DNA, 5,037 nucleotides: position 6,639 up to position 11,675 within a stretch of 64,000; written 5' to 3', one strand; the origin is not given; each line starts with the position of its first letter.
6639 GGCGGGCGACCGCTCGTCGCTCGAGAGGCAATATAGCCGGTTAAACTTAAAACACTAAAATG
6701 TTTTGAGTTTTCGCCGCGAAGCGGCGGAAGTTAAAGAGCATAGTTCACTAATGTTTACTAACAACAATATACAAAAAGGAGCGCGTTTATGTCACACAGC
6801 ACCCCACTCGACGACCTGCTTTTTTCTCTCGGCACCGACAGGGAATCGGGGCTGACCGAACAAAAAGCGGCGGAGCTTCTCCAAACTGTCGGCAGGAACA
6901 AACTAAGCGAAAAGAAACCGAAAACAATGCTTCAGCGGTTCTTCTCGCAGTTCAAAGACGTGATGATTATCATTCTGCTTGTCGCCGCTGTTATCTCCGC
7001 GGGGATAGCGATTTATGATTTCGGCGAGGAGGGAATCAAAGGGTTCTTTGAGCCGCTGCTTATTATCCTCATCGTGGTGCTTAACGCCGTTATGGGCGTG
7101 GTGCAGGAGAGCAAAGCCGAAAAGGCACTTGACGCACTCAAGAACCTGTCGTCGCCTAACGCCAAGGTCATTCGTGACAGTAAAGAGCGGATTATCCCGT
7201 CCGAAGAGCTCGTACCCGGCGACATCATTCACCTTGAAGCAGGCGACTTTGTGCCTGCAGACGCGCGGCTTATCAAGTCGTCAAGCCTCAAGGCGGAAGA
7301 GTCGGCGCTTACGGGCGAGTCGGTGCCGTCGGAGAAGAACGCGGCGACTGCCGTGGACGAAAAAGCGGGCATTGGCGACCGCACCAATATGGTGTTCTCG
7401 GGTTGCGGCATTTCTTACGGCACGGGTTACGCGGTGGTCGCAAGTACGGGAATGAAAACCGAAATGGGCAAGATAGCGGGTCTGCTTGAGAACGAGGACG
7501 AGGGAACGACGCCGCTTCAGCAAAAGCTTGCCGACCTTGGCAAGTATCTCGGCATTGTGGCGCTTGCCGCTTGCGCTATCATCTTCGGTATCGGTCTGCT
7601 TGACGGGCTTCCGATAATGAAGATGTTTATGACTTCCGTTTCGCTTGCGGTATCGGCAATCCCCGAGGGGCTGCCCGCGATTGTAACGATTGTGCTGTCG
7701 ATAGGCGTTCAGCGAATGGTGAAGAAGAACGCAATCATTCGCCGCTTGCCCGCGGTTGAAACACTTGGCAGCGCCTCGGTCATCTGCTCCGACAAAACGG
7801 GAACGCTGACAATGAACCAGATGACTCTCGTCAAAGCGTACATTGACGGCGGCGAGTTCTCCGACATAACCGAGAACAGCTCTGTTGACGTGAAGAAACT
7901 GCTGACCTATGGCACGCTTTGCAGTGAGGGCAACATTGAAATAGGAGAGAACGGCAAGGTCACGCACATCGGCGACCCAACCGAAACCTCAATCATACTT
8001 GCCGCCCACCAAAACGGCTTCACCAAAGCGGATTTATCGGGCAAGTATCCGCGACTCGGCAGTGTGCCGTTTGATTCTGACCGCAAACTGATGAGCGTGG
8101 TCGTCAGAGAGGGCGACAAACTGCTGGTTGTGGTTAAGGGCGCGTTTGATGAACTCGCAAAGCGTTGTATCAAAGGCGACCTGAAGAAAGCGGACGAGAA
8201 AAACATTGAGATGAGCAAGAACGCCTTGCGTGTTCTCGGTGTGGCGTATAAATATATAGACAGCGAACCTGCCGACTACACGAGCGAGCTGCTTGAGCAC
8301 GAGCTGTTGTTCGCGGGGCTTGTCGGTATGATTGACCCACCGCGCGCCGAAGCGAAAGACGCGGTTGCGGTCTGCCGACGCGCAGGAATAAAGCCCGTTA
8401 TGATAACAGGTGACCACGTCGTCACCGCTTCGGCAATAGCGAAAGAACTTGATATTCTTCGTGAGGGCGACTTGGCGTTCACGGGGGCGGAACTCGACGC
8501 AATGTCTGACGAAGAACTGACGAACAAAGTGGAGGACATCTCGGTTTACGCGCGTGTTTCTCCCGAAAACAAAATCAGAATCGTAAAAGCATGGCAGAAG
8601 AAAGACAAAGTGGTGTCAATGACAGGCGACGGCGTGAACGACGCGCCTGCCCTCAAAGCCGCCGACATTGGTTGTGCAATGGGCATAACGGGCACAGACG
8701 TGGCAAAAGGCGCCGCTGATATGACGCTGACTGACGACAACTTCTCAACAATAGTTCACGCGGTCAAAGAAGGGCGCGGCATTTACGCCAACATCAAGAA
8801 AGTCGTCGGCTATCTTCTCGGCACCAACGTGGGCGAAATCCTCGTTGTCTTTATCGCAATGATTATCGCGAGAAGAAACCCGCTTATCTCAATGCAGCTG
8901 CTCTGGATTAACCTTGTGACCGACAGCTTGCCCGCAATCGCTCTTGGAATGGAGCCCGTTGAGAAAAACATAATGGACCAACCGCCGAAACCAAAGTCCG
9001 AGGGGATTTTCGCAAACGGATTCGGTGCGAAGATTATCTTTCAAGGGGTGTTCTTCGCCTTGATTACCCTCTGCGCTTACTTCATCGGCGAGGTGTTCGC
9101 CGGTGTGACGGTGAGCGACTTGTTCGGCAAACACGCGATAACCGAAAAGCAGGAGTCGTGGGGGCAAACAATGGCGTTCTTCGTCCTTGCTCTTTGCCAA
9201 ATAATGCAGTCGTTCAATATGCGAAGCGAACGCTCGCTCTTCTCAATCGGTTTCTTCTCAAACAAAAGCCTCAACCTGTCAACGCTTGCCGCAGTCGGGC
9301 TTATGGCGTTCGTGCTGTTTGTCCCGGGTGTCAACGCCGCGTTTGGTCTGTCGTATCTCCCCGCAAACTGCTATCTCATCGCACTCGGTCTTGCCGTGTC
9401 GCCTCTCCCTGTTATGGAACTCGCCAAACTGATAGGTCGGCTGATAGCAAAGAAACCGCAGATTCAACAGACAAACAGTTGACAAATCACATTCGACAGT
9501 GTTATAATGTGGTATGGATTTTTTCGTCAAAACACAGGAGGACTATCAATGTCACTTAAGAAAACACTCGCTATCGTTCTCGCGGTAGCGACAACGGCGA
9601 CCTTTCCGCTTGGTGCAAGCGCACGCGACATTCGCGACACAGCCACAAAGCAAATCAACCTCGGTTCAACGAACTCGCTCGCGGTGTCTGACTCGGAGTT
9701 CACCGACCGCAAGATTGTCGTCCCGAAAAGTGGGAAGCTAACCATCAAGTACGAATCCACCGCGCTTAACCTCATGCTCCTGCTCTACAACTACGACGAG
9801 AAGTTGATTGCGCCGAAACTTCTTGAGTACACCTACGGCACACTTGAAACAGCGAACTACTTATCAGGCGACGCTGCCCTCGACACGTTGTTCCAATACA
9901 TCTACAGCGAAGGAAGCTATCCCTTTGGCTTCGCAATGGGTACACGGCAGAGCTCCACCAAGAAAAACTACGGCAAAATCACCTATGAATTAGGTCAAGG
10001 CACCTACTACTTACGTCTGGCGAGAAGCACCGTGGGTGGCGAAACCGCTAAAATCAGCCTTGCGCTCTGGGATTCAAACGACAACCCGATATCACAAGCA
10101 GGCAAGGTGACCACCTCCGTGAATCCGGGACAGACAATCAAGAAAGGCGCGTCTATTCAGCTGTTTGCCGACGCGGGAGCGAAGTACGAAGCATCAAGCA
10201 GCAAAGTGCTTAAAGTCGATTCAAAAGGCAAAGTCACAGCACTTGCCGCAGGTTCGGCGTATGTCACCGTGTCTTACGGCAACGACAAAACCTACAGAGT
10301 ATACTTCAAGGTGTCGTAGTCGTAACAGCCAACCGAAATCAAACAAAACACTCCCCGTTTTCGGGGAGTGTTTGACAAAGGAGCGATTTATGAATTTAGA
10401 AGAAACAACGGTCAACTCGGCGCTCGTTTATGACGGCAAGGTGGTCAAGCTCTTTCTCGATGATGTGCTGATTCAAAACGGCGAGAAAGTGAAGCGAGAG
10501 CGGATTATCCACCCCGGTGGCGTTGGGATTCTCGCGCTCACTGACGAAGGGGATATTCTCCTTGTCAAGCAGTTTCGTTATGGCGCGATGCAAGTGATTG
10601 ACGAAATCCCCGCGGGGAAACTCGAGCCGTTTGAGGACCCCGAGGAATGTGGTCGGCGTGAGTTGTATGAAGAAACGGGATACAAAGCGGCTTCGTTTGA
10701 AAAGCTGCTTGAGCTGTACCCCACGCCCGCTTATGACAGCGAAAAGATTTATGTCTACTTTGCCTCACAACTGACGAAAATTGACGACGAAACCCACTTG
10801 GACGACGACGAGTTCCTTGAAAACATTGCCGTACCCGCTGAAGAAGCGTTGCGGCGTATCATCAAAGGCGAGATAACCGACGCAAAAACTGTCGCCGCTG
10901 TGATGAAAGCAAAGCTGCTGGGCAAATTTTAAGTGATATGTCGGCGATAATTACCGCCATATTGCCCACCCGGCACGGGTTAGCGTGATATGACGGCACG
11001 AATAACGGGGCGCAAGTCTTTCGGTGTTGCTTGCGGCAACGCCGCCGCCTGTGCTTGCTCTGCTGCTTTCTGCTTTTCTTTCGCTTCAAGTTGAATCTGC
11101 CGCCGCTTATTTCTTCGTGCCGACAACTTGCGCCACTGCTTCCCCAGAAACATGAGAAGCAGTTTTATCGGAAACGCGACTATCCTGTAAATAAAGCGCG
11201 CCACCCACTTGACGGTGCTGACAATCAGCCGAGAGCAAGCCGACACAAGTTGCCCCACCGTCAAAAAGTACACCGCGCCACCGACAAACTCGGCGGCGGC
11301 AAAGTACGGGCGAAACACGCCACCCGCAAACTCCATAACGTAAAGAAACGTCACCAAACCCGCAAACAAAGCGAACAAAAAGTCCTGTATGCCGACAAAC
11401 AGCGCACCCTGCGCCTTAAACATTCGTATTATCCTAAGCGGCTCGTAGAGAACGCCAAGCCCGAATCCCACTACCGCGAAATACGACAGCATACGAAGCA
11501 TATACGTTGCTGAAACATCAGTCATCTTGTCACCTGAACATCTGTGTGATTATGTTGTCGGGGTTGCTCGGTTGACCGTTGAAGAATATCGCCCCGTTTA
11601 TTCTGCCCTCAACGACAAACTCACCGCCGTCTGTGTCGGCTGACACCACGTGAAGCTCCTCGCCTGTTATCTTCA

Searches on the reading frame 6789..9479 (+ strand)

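Call 93: search_protein_families(library=pfam, proteins=[window:6789-9479:+], max_evalue=0.00001)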
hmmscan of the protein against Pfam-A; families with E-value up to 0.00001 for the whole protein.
window:6789-9479:+ (897 aa): 5 families
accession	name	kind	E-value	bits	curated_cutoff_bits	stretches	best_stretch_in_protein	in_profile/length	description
PF00122.25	E1-E2_ATPase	-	1.7e-52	178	28.1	1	120-313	2-181/181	E1-E2 ATPase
PF00689.26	Cation_ATPase_C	-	2.4e-52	177.7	27.3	1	697-882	2-175/175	Cation transporting ATPase, C-terminus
PF00690.31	Cation_ATPase_N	-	4.2e-22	78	20.4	1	3-70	2-69/69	Cation transporter/ATPase, N-terminus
PF13246.12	Cation_ATPase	-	1.2e-17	64.2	21.7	1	377-460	2-88/91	Cation transport ATPase (P-type)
PF00702.32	Hydrolase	-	6.2e-16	59.8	26.4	1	331-626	3-191/191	haloacid dehalogenase-like hydrolase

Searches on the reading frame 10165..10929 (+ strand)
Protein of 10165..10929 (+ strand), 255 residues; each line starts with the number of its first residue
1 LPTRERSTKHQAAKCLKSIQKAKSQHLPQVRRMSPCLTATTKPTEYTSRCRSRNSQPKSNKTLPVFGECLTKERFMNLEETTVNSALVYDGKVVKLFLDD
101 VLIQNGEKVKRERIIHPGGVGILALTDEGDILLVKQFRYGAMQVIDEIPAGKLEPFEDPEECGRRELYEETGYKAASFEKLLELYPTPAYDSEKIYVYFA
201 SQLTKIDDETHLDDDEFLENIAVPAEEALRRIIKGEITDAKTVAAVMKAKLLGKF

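Call 93: search_protein_families(library=pfam, proteins=[window:10165-10929:+], max_evalue=0.00001)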
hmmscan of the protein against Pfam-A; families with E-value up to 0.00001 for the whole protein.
window:10165-10929:+ (255 aa): 1 family
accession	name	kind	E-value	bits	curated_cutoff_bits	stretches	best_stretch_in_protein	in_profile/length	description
PF00293.34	NUDIX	-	2.1e-17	63.8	21.1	1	117-241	3-129/134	NUDIX domain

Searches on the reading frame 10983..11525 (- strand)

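Call 93: search_protein_families(library=pfam, proteins=[window:10983-11525:-], max_evalue=0.00001)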
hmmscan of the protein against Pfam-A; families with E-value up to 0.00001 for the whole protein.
window:10983-11525:- (181 aa): 1 family
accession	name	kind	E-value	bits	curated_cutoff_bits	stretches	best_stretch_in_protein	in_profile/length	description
PF09578.15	Spore_YabQ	-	4e-14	53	27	1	15-90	3-78/79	Spore cortex protein YabQ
